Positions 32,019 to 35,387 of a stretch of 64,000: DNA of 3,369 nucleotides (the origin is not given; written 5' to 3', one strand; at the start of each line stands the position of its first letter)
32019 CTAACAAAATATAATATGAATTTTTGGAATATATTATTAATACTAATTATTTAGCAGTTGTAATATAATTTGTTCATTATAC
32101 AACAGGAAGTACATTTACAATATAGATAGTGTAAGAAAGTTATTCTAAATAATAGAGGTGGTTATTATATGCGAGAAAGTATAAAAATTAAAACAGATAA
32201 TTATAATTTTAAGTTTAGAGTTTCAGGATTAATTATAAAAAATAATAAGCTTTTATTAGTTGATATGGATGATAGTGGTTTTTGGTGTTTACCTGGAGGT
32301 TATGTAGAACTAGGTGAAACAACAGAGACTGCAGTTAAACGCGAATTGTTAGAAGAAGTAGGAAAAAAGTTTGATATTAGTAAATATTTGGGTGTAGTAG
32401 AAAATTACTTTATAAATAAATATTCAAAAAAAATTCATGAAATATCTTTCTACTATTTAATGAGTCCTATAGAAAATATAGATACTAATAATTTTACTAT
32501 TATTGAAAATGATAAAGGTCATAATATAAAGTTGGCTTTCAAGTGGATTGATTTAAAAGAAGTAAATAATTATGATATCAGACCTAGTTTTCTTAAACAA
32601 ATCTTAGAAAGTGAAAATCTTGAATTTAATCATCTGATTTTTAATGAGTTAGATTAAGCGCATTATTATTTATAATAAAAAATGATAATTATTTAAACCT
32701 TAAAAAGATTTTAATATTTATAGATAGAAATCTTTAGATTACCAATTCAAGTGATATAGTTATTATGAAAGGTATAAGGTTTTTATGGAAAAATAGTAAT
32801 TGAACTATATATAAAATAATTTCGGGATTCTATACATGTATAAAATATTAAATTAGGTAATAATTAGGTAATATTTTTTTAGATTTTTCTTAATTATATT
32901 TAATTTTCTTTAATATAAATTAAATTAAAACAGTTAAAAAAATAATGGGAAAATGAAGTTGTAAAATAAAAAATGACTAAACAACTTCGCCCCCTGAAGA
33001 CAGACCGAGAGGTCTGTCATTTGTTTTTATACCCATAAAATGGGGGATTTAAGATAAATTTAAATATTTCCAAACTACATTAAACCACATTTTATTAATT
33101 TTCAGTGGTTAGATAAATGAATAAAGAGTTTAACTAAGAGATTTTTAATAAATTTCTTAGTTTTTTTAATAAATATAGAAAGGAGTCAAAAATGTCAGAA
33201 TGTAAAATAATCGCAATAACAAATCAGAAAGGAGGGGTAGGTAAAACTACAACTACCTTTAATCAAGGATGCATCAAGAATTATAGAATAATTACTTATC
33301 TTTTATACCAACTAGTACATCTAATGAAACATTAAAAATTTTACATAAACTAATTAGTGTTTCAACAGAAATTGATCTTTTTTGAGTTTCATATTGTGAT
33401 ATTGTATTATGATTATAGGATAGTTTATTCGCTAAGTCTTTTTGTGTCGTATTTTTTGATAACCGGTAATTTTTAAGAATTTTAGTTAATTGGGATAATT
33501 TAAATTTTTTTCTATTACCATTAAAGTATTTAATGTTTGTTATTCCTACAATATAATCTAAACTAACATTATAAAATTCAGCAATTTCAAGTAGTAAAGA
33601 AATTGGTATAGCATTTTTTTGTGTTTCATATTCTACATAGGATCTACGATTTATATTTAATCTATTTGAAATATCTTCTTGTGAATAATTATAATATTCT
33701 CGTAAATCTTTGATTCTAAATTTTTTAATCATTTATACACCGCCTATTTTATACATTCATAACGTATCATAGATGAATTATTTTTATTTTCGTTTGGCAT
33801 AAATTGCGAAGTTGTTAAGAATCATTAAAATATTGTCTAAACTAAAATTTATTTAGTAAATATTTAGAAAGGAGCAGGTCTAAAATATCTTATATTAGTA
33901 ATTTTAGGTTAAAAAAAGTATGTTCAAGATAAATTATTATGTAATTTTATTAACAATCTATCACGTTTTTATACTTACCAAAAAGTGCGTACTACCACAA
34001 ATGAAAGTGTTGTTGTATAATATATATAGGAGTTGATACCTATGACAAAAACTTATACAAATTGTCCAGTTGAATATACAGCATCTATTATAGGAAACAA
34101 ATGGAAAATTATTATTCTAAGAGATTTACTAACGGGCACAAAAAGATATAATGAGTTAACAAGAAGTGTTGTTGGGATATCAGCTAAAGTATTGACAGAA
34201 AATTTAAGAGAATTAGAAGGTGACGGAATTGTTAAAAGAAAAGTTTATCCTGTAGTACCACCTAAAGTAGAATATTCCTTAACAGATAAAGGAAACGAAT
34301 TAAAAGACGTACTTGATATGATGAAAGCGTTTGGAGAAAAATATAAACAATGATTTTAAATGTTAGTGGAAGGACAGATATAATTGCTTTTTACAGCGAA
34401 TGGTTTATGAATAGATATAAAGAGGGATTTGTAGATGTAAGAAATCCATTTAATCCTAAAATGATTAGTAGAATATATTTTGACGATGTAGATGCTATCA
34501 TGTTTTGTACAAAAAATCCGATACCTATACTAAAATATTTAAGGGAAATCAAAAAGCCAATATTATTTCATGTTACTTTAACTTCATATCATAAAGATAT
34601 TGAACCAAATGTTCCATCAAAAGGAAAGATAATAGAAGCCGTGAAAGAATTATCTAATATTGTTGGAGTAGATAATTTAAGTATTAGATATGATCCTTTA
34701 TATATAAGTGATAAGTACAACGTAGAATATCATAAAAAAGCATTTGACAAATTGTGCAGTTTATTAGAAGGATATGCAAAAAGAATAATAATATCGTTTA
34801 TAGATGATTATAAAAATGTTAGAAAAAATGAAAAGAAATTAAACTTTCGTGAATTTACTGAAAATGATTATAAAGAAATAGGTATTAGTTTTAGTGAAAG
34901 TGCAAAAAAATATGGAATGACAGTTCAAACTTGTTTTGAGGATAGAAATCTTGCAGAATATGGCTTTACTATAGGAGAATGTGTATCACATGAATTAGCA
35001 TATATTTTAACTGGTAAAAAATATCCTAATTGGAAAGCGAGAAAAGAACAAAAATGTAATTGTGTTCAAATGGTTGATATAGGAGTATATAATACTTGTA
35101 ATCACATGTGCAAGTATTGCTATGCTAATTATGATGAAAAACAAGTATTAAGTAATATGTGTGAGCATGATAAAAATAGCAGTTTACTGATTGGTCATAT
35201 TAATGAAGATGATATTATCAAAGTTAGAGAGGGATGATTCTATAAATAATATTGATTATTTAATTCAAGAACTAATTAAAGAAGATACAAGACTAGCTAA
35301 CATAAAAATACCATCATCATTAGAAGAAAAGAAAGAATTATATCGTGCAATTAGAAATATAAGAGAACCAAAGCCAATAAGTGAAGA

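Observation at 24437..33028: Recurrent GC-rich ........(A/G)G-hairpin element at three intergenic sites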

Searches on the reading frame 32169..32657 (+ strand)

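Call 38: search_protein_families(library=pfam, proteins=[window:32169-32657:+], max_evalue=0.01)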
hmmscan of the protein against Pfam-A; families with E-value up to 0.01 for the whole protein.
window:32169-32657:+ (162 aa): 4 families
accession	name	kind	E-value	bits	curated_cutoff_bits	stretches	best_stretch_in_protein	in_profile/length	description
PF00293.34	NUDIX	-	3.2e-15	56.8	21.1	1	20-137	7-123/134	NUDIX domain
PF22327.2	Nudt16-like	-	5.1e-06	27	27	1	23-113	19-104/161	U8 snoRNA-decapping enzyme-like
PF14815.12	NUDIX_4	-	0.00026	21.2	35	1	37-141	25-107/113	NUDIX domain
PF10465.15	Inhibitor_I24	-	0.0045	17.4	27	0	6-45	32-71/136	PinA peptidase inhibitor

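Call 65: search_protein_families(library=padloc, proteins=[window:32169-32657:+], max_evalue=0.01)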
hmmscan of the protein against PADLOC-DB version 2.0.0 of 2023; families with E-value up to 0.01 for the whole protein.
window:32169-32657:+ (162 aa): 1 family
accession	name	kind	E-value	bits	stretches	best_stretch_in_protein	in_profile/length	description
PDLC04899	PDC-S07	-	5.5e-11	40.2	1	18-97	10-89/135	-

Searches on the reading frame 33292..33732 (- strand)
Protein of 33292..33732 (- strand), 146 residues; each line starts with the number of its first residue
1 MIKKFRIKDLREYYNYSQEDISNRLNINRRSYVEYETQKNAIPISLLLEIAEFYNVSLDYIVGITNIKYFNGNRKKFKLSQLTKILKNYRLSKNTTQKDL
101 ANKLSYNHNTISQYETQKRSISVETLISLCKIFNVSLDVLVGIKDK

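Call 38: search_protein_families(library=pfam, proteins=[window:33292-33732:-], max_evalue=0.01)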
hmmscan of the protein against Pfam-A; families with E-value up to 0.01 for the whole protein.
window:33292-33732:- (146 aa): 9 families
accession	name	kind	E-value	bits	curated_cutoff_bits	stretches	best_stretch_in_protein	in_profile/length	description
PF01381.28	HTH_3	-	1.8e-26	92.4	23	2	86-140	1-55/55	Helix-turn-helix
PF12844.13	HTH_19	-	5e-15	55.6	30.2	2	6-61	3-58/64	Helix-turn-helix domain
PF13560.12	HTH_31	-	7.6e-14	52.2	27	2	86-138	6-59/64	Helix-turn-helix domain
PF13443.12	HTH_26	-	1.1e-07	32.4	22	1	87-138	3-55/63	Cro/C1-type HTH DNA-binding domain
PF07022.19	Phage_CI_repr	-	3.3e-07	31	22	0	95-142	13-59/65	Bacteriophage CI repressor helix-turn-helix domain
PF13744.12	HTH_37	-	0.00092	19.4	27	0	80-131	17-69/80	Helix-turn-helix domain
PF03258.20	Baculo_FP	-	0.00097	19.7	24.7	0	93-124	17-48/85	Baculovirus FP protein domain 1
PF04545.22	Sigma70_r4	-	0.00098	19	24.1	0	10-29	15-34/50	Sigma-70, region 4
PF07453.19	NUMOD1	-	0.0074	16.9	22.8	0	98-114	20-36/37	NUMOD1 domain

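Call 65: search_protein_families(library=padloc, proteins=[window:33292-33732:-], max_evalue=0.01)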
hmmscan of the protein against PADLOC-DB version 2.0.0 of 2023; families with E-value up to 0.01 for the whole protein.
window:33292-33732:- (146 aa): 19 families
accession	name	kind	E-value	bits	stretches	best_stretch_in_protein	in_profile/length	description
PDLC02926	HTH_VI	-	1.4e-19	68.1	2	82-141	2-61/92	-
PDLC03954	RmrA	-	1.9e-12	44.8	2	83-141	12-70/380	-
PDLC03945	RmrA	-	2.6e-12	44.6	2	84-138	5-59/394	-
PDLC03947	RmrA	-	2.5e-11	41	2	80-137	10-67/383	-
PDLC03944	RmrA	-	3.6e-10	37.5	2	84-134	9-59/384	-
PDLC03952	RmrA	-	3.6e-09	34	1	84-133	25-74/395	-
PDLC04142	capH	-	3.3e-08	32.5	1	86-144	11-69/103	capH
PDLC04775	PDC-M69A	-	6.5e-08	31.1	1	87-144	13-70/113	-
PDLC03951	RmrA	-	1.1e-07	29.1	1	85-140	12-67/400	-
PDLC03949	RmrA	-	6.2e-07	26.6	1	89-137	10-58/363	-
PDLC03668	Control_protein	-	1.1e-06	27.1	1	76-138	3-65/79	control protein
PDLC03671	Control_protein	-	7.3e-06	24.1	1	83-140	16-73/84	control protein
PDLC03950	RmrA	-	7.4e-06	23.2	1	89-139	10-60/369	-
PDLC03665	Control_protein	-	6.4e-05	21.1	0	85-140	12-68/77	control protein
PDLC04760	PDC-M64C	-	0.00084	17.7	1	92-136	37-81/93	-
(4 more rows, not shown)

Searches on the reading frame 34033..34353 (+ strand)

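Call 38: search_protein_families(library=pfam, proteins=[window:34033-34353:+], max_evalue=0.01)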
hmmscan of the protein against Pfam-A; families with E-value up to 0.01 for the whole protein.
window:34033-34353:+ (106 aa): 3 families
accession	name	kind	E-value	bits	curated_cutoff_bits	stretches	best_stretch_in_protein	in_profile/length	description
PF01638.23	HxlR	-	8.2e-34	115.8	20.8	1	19-105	1-87/91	HxlR-like helix-turn-helix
PF14947.12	HTH_45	-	0.0081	16.6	25.5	0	47-98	29-73/77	Winged helix-turn-helix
PF03551.20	PadR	-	0.0095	16.4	27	0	44-89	24-71/75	Transcriptional regulator PadR-like family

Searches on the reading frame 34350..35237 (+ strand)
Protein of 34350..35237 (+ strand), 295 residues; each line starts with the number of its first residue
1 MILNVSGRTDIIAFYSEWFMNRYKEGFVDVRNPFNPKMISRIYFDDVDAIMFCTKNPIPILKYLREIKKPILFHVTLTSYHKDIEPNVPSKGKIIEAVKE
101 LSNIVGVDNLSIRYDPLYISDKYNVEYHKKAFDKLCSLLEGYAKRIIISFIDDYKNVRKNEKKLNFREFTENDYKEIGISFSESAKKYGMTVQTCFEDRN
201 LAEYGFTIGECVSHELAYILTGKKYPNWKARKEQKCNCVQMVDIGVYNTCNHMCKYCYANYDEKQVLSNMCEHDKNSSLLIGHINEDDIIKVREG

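Call 38: search_protein_families(library=pfam, proteins=[window:34350-35237:+], max_evalue=0.01)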
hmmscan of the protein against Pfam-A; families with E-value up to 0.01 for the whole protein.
window:34350-35237:+ (295 aa): 2 families
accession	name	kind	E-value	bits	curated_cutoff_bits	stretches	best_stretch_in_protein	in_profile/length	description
PF08902.16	DUF1848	-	5.4e-89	298.9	30.5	1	2-259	1-262/262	Domain of unknown function (DUF1848)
PF04055.27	Radical_SAM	-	0.0029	18.2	29.5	0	246-262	3-19/166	Radical SAM superfamily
